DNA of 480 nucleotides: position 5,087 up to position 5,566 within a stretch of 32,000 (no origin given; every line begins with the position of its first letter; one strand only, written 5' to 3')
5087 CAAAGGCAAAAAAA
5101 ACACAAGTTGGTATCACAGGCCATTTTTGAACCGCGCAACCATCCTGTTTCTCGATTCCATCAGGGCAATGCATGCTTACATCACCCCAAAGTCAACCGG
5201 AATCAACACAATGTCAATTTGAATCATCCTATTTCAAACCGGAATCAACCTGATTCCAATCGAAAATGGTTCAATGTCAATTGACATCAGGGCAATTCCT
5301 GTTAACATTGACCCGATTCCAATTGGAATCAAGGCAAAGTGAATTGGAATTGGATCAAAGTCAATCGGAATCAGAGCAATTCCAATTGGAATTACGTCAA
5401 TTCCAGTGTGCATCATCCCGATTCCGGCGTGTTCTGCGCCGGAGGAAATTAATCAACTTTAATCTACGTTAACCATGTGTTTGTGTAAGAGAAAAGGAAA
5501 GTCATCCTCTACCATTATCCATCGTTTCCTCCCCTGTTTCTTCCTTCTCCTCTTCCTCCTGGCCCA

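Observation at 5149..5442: Helically phased array of about 12-14 degenerate 21-bp repeats with three CAATTG-centred perfect palindromes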

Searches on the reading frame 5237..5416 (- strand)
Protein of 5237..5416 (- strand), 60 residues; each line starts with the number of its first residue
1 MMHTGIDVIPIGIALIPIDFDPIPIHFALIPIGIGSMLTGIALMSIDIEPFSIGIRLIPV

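Call 56: search_protein_representatives(alignment_id=A2)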
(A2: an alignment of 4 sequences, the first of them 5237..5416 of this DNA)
Query: 4 sequences, 67 profile positions. Proteins with E-value up to 0.001 (for the whole library): 64; up to 1e-10: 13; up to 1e-30: 0. The best 64 are listed.
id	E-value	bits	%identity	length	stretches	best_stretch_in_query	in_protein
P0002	3.4e-29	116.9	-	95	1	3-67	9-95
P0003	8.1e-17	77.2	-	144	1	3-67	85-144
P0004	4.0e-14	68.6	-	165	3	4-42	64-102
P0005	8.5e-14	67.5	-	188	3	6-41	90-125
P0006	1.1e-13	67.2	-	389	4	4-50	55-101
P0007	3.1e-13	65.7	-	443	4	7-46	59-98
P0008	3.8e-13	65.5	-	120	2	4-42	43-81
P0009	4.5e-13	65.2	-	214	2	3-43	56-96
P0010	2.8e-12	62.7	-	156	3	6-49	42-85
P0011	6.5e-12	61.5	-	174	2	1-41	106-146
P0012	1.8e-11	60.1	-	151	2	3-67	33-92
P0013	5.6e-11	58.5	-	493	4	7-48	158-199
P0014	7.5e-11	58.1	-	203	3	11-40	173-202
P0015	3.9e-10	55.8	-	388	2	6-50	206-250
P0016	1.6e-08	50.7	-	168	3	5-44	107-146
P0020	7.1e-08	48.6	-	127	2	7-37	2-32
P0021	1.2e-07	47.9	-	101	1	1-67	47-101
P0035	4.3e-05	39.7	-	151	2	15-50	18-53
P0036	4.6e-05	39.6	-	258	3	2-50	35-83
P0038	5.8e-05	39.2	-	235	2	10-44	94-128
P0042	8.9e-05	38.6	-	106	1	4-50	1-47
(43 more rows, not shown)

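Call 60: find_homologous_proteins(query=A3, max_evalue=0.001)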
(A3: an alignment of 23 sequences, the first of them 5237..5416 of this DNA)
Query A3 (23 sequences) (60 aa, profile of the alignment): 34 proteins with E <= 0.001 among 8000 candidates.
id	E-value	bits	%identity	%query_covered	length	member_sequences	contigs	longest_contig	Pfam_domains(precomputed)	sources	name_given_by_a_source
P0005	6.4e-49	185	37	72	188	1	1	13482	-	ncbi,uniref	ncbi:hypothetical protein [Candidatus Electronema sp. PJ]|uniref:hypothetical protein n=1 Tax=Candid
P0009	2.8e-48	183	58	67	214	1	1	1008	-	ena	-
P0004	1.2e-46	177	53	67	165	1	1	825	-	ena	-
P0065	5.8e-45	172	51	68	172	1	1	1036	-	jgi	jgi:hypothetical protein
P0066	1.5e-44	170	45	85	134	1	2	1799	-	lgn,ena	-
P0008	1.1e-41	161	49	85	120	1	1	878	-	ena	-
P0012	1.8e-41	160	58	100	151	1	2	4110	-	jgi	jgi:hypothetical protein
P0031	1.3e-40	158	43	97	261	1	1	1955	-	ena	-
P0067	5.4e-38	149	43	97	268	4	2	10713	-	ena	-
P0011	1.5e-34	138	70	100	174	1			-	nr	nr:hypothetical protein [Candidatus Electrothrix aestuarii]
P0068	8.6e-32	129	60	58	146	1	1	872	-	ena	-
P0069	2.7e-30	124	92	100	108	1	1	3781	-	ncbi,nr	ncbi:MAG: hypothetical protein D3914_06295 [Candidatus Electrothrix sp. LOE2]|nr:hypothetical protei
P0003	1.1e-26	112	90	100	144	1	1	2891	-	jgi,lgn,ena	-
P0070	1.4e-25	109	69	48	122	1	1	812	-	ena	-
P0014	2.0e-24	105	60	72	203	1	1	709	-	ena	-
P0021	1.2e-23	102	75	100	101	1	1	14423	-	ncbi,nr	ncbi:MAG: hypothetical protein D3915_14175 [Candidatus Electrothrix sp. AU1_5]|nr:hypothetical prote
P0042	1.5e-20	92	44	30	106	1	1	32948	-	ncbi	-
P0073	1.1e-17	83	51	97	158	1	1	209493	-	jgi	jgi:hypothetical protein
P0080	7.0e-5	41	73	50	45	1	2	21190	-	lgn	-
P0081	8.1e-4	38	63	40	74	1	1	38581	-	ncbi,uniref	ncbi:hypothetical protein [Candidatus Electronema sp. PJ]|uniref:hypothetical protein n=1 Tax=Candid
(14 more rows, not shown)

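Call 61: find_encoding_contigs(protein=P0073, flank=6000, max_places=3)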
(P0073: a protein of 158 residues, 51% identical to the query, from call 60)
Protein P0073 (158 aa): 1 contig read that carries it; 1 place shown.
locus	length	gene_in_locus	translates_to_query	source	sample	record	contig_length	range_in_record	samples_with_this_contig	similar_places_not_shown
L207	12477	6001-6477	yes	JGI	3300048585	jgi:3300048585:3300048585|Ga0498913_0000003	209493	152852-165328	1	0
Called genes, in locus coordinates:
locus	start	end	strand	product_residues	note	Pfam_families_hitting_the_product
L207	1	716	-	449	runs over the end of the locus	PF00206:Lyase_1, PF10397:ADSL_C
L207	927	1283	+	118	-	-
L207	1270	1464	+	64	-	-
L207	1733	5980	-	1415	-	PF01326:PPDK_N, PF00391:PEP-utilizers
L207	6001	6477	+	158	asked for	-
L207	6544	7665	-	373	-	-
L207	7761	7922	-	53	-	-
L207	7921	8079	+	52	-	-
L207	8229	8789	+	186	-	PF02659:Mntp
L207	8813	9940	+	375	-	PF01734:Patatin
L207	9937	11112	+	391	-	PF07075:NamZ_N, PF20732:NamZ_C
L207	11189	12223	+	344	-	PF04613:LpxD, PF25084:LbH_EIF2B, PF25087:GMPPB_C (weak), PF00132:Hexapep (weak), PF14602:Hexapep_2 (faint), PF00132:Hexapep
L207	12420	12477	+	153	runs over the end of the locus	PF22817:ApeP-like, PF07977:FabA, PF22818:ApeI-like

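Call 62: find_encoding_contigs(protein=P0081, flank=6000, max_places=3)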
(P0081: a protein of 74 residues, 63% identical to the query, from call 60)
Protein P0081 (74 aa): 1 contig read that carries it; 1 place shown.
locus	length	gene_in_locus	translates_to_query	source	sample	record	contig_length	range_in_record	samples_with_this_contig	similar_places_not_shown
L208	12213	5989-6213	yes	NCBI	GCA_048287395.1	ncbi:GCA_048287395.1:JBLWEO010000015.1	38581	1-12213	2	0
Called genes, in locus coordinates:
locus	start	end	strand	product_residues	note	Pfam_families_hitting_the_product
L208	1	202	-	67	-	?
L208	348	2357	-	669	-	PF00521:DNA_topoisoIV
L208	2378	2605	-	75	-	PF07927:HicA_toxin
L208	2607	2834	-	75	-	-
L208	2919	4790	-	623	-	PF00425:Chorismate_bind, PF01063:Aminotran_4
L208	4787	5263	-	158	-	PF02493:MORN (faint)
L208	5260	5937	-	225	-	-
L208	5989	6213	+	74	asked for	-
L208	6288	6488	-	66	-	-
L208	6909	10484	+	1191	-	PF01855:POR_N, PF17147:PFOR_II, PF01558:POR, PF10371:EKR, PF12838:Fer4_7, PF13183:Fer4_8 (weak), PF13484:Fer4_16 (weak), PF02775:TPP_enzyme_C, +6 more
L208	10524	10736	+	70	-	-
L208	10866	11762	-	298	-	PF01259:SAICAR_synt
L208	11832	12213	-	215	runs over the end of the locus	PF00406:ADK, PF13207:AAA_17, PF05191:ADK_lid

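Call 63: find_encoding_contigs(protein=P0042, flank=6000, max_places=3)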
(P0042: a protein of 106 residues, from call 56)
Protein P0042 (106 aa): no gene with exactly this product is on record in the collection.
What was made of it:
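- Tried and rejected: P0042 could not be located on a contig (call 63).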

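Call 64: find_encoding_contigs(protein=P0021, flank=6000, max_places=3)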
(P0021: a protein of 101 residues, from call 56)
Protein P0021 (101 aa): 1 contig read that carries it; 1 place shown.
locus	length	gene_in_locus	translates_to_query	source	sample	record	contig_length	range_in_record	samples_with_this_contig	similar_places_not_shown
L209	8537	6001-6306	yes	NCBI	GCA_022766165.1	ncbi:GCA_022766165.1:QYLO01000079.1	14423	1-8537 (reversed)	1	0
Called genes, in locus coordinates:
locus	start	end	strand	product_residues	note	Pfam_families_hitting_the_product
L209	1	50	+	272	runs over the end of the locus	PF11306:DUF3108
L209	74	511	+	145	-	PF03479:PCC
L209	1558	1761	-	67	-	-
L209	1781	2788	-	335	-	PF03331:LpxC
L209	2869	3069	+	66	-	-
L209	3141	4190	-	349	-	PF02606:LpxK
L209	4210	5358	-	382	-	PF07995:GSDH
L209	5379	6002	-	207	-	-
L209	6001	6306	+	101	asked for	-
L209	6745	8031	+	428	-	PF18476:PIN_8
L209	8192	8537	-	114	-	?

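Call 65: find_encoding_contigs(protein=P0005, flank=6000, max_places=3)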
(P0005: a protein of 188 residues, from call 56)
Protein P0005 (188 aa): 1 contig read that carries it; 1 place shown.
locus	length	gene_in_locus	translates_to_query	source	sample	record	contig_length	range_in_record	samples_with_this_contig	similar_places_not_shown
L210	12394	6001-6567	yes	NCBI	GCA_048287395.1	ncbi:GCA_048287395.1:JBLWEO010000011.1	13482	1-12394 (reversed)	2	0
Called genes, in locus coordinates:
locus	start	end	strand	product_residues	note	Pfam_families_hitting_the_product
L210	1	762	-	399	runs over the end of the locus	PF00999:Na_H_Exchanger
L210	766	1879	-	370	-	PF03462:PCRF, PF00472:RF-1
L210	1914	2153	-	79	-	-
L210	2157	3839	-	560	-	PF20154:LNT_N, PF00795:CN_hydrolase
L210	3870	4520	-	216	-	PF02254:TrkA_N, PF02080:TrkA_C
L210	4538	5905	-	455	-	PF02386:TrkH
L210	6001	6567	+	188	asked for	-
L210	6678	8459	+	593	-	PF00654:Voltage_CLC, PF00571:CBS (weak)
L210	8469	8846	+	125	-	PF22740:PapZ_C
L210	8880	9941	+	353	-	-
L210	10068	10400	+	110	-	-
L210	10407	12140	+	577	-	PF03109:ABC1, PF01636:APH (faint), PF27536:UbiB_helical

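Call 66: find_encoding_contigs(protein=P0067, flank=6000, max_places=3)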
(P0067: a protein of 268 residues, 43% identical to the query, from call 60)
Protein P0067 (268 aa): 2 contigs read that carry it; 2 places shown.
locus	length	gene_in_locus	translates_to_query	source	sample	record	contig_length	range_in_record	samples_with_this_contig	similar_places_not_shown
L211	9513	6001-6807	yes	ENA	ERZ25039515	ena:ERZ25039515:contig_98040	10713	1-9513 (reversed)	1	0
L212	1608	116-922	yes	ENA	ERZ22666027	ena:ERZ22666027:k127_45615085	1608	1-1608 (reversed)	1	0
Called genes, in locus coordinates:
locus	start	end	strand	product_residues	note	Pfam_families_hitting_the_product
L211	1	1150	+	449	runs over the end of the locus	PF11981:DUF3482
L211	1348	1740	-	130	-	-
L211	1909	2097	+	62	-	PF01361:Tautomerase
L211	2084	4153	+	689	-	PF22745:Nlig-Ia, PF01653:DNA_ligase_aden, PF03120:OB_DNA_ligase, PF03119:DNA_ligase_ZBD (weak), PF14520:HHH_5 (weak), PF12826:HHH_2, PF00533:BRCT, PF12738:PTCB-BRCT, +2 more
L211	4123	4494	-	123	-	PF01381:HTH_3 (weak)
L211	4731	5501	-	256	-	PF03741:TerC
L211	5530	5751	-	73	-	-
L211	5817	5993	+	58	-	-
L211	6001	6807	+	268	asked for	-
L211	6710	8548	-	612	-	PF13522:GATase_6, PF13537:GATase_7, PF01380:SIS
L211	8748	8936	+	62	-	-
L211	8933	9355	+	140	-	PF00180:Iso_dh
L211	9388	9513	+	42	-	?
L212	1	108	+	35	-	?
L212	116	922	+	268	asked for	-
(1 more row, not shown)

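Call 67: find_encoding_contigs(protein=P0069, flank=6000, max_places=3)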
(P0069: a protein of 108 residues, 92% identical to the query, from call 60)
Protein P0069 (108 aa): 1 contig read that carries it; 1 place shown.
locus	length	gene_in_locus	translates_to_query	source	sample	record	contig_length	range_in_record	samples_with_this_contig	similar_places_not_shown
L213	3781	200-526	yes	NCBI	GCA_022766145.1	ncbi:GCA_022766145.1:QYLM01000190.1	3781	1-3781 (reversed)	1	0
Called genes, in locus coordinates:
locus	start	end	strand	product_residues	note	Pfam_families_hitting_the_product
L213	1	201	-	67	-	?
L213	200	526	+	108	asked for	-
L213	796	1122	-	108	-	-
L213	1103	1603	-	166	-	-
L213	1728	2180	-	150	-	PF01850:PIN (weak)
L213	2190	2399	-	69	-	-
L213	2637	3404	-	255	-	PF03692:CxxCxxCC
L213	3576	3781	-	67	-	PF01196:Ribosomal_L17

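Call 83: search_protein_families(library=pfam, proteins=[P0005, P0009, P0012, P0067, P0036, P0010, P0016, P0020, P0038, P0035], max_evalue=1)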
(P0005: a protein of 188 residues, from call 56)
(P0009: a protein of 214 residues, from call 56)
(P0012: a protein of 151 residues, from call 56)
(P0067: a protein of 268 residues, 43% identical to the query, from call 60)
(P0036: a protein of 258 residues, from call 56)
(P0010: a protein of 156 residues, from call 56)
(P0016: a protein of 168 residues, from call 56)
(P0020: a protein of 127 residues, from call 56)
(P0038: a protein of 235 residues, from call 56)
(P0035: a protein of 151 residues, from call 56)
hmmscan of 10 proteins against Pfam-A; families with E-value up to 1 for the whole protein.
P0005 (188 aa): 0 families

P0009 (214 aa): 0 families

P0012 (151 aa): 0 families

P0067 (268 aa): 0 families

P0036 (258 aa): 1 family
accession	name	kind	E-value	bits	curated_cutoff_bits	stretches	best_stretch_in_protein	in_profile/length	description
PF10725.14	DUF2517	-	0.87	9.9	25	0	84-104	15-35/61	Protein of unknown function (DUF2517)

P0010 (156 aa): 0 families

P0016 (168 aa): 0 families

P0020 (127 aa): 1 family
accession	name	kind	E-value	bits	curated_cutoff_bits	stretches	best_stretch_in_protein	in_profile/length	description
PF08041.16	PetM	-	0.36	10.9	25.1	0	36-46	9-19/30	PetM family of cytochrome b6f complex subunit 7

P0038 (235 aa): 0 families

P0035 (151 aa): 0 families
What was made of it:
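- On Protein-coding heptad repeat: There is no Pfam hit (call 83).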

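Call 87: find_encoding_contigs(protein=P0080, flank=6000, max_places=3)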
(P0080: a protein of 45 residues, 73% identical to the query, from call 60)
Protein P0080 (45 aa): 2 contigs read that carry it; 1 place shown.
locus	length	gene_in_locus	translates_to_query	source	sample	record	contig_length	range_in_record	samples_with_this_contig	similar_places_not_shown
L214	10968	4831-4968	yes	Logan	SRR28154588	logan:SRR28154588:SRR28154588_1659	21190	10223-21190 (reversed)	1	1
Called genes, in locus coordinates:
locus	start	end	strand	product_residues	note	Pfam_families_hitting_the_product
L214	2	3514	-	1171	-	?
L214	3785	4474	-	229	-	PF00665:rve, PF13683:rve_3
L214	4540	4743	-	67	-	-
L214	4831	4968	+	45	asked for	-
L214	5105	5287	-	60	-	-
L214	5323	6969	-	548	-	PF00078:RVT_1, PF00089:Trypsin, PF13365:Trypsin_2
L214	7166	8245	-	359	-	PF00953:Glycos_transf_4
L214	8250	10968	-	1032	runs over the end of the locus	PF01225:Mur_ligase, PF08245:Mur_ligase_M, PF02875:Mur_ligase_C, PF01225:Mur_ligase, PF08245:Mur_ligase_M, PF02875:Mur_ligase_C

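Call 88: find_encoding_contigs(protein=P0012, flank=6000, max_places=3)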
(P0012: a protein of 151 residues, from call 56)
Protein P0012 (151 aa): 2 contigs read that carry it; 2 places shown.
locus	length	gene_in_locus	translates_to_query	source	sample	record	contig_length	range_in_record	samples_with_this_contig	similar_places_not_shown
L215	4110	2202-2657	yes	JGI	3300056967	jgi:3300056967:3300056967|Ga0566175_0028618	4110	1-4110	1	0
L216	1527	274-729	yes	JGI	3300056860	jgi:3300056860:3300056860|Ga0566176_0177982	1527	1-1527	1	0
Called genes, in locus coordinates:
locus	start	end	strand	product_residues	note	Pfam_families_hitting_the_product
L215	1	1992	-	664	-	?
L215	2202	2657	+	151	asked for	-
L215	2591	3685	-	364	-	PF13588:HSDR_N_2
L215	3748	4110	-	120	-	?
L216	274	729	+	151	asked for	-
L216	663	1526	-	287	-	?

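Call 104: search_protein_families(library=pfam, proteins=[L207:6544-7665:-, L208:5260-5937:-, L211:5530-5751:-, L207:927-1283:+, L213:796-1122:-, L213:1103-1603:-, L209:6745-8031:+, L215:2591-3685:-], max_evalue=0.01)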
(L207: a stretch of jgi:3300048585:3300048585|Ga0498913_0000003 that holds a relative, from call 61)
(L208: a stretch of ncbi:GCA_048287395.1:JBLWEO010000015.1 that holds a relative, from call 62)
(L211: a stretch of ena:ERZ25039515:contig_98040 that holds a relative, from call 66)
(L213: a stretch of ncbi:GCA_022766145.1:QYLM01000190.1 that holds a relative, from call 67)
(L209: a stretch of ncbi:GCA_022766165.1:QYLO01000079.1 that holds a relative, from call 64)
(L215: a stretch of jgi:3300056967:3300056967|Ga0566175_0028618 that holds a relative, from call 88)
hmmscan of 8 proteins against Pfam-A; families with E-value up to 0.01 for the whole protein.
L207:6544-7665:- (373 aa): 0 families

L208:5260-5937:- (225 aa): 1 family
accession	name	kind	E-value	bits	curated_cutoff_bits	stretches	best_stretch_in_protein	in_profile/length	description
PF02493.26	MORN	-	2.8e-39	131.1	22.5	5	192-213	1-22/23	MORN repeat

L211:5530-5751:- (73 aa): 0 families

L207:927-1283:+ (118 aa): 1 family
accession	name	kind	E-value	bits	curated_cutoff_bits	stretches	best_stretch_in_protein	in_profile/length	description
PF19575.5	HTH_58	-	0.0087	16.4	23.8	0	72-102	17-47/62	Helix-turn-helix domain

L213:796-1122:- (108 aa): 0 families

L213:1103-1603:- (166 aa): 0 families

L209:6745-8031:+ (428 aa): 2 families
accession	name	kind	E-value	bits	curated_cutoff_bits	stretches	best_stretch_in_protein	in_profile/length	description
PF18476.7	PIN_8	-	1.1e-43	150.2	26.1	1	24-267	1-227/227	PIN like domain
PF20899.2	PMT_C2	-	0.0027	17.3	27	1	243-332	166-250/385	Pasteurella multocida toxin, C2 domain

L215:2591-3685:- (364 aa): 1 family
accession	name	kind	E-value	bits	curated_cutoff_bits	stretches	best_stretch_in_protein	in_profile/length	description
PF13588.12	HSDR_N_2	-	1.1e-16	61.3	25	1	38-146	1-110/110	Type I restriction enzyme R protein N terminus (HSDR_N)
